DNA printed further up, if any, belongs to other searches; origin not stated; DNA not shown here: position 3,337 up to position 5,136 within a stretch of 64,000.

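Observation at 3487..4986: Sigma-70-like protein split by a ~270-residue insert, next to tRNA-Ser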

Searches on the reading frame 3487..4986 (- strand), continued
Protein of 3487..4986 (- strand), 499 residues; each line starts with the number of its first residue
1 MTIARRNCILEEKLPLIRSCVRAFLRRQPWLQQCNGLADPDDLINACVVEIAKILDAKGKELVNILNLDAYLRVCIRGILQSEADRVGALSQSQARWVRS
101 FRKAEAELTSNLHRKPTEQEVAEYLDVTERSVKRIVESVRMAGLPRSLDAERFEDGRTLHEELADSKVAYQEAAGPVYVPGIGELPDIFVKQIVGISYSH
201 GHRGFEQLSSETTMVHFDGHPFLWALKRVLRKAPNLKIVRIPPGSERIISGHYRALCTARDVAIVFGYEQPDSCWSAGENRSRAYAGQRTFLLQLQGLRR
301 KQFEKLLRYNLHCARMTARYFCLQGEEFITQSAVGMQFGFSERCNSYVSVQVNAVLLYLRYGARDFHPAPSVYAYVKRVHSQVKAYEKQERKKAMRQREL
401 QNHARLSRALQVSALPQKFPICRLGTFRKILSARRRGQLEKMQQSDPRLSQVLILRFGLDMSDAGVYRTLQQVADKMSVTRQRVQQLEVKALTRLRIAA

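Call 26: search_protein_families(library=phrogs, proteins=[window:3487-4986:-, P0007, P0008, P0003, P0002], max_evalue=0.01)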
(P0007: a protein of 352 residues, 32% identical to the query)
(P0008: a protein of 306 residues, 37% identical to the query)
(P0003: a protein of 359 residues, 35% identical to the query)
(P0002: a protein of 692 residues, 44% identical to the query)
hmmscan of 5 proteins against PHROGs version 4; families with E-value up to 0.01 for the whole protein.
window:3487-4986:- (499 aa): 1 family
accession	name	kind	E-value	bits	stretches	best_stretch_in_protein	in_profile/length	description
phrog_351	-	transcription regulation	1.7e-10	41.2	1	443-497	674-724/928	RNA polymerase sigma factor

P0007 (352 aa): 2 families
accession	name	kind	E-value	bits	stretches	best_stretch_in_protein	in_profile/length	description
phrog_351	-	transcription regulation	2.6e-12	47.2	1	295-347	673-722/928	RNA polymerase sigma factor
phrog_3512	-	transcription regulation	0.001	20.2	1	244-345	7-107/130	sigma factor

P0008 (306 aa): 1 family
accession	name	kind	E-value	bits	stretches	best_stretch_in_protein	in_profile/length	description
phrog_351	-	transcription regulation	2.1e-08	34.2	1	253-301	675-722/928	RNA polymerase sigma factor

P0003 (359 aa): 1 family
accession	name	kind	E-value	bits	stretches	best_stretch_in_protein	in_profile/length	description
phrog_351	-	transcription regulation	1.6e-07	31.3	1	287-342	673-722/928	RNA polymerase sigma factor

P0002 (692 aa): 3 families
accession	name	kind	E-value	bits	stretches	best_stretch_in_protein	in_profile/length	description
phrog_351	-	transcription regulation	1.4e-20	74.5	1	12-243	508-722/928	RNA polymerase sigma factor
phrog_1740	-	transcription regulation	0.0011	18.5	0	328-370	175-215/567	RNA polymerase sigma factor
phrog_15865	-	transcription regulation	0.0088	16.3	0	42-91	52-101/386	RNA polymerase sigma factor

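Call 59: find_encoding_contigs(protein=P0001, flank=10000, max_places=3)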
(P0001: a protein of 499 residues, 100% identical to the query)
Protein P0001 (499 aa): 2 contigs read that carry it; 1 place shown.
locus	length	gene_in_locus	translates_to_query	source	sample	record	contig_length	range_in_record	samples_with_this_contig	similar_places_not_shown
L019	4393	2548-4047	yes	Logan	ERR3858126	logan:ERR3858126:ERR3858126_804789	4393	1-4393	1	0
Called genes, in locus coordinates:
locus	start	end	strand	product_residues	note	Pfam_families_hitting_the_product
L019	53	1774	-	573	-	PF05970:PIF1, PF13245:AAA_19, PF13401:AAA_22, PF13604:AAA_30, PF14493:HTH_40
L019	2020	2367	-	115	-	PF14079:DUF4260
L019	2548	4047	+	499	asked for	PF04539:Sigma70_r3, PF04545:Sigma70_r4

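Call 69: search_protein_families(library=padloc, proteins=[window:3487-4986:-, P0007, P0002], max_evalue=0.01)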
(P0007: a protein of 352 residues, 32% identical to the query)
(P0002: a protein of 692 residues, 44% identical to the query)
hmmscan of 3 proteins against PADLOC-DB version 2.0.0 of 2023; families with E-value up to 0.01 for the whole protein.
window:3487-4986:- (499 aa): 1 family
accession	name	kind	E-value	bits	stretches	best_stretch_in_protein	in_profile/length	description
PDLC02203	MzaA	-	4.4e-06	23.2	1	446-497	609-657/683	-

P0007 (352 aa): 1 family
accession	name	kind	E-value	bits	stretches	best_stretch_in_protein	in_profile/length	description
PDLC02203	MzaA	-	1.3e-06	24.9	1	297-347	607-655/683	-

P0002 (692 aa): 0 families
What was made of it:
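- On MzaA (NF041931 / PDLC02203): PADLOC gives 23.2 bits, region 4 only (call 69).
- Tried and rejected: It is a defence-system component: PADLOC matches only region 4 of MzaA (call 69).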

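Call 75: find_encoding_contigs(protein=P0010, flank=7000, max_places=2)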
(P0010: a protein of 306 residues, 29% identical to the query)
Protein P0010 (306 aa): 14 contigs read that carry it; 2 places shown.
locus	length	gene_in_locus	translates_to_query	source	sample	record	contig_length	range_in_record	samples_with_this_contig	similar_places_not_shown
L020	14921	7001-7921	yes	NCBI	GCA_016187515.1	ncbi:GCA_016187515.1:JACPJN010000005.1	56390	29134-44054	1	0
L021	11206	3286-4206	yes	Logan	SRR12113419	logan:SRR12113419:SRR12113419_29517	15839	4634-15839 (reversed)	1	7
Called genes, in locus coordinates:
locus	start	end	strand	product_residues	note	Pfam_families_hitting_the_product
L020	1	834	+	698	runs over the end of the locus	PF00270:DEAD, PF04851:ResIII (faint), PF00271:Helicase_C, PF04408:WHD_HA2 (weak), PF21010:HA2_C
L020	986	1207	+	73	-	-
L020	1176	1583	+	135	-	PF10097:DUF2335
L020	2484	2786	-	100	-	-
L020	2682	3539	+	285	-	PF04258:Peptidase_A22B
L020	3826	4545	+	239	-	PF22935:RM44_endonuclase (faint), PF14622:Ribonucleas_3_3, PF00636:Ribonuclease_3, PF00035:dsrm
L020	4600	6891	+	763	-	PF04542:Sigma70_r2, PF04545:Sigma70_r4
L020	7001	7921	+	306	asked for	PF08299:Bac_DnaA_C, PF04545:Sigma70_r4 (faint)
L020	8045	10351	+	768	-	PF00270:DEAD, PF04851:ResIII, PF18766:SWI2_SNF2 (faint), PF00271:Helicase_C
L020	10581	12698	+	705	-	PF00270:DEAD, PF04851:ResIII, PF00271:Helicase_C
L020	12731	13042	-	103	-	-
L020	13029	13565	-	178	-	-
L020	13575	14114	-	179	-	PF05137:PilN (weak)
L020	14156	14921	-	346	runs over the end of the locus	PF11104:PilM_2, PF14450:FtsA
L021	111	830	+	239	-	PF22935:RM44_endonuclase (faint), PF14622:Ribonucleas_3_3, PF00636:Ribonuclease_3, PF00035:dsrm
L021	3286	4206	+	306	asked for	PF08299:Bac_DnaA_C, PF04545:Sigma70_r4 (faint)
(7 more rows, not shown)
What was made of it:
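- In Uhrbacteria, the related DnaA_C-sigma4 protein P0010 lies 110 nt downstream of a 763-aa sigma gene, followed by two SNF2/ResIII helicases (call 75).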

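Call 77: search_protein_families(library=pfam, proteins=[L020:4600-6891:+], max_evalue=0.001)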
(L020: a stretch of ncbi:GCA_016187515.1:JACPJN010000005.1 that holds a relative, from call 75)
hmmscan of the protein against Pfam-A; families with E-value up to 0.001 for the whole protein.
L020:4600-6891:+ (763 aa): 2 families
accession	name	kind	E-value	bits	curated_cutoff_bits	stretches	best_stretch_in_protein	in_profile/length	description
PF04545.22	Sigma70_r4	-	7.8e-15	54.6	24.1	1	273-322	3-48/50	Sigma-70, region 4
PF04542.20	Sigma70_r2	-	3.4e-14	52.8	24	1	84-146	4-66/71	Sigma-70 region 2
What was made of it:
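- Closest known: Sigma factors with regulatory C-terminal extensions. Same: A sigma core is covalently joined to extra C-terminal domains (calls 75, 77).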
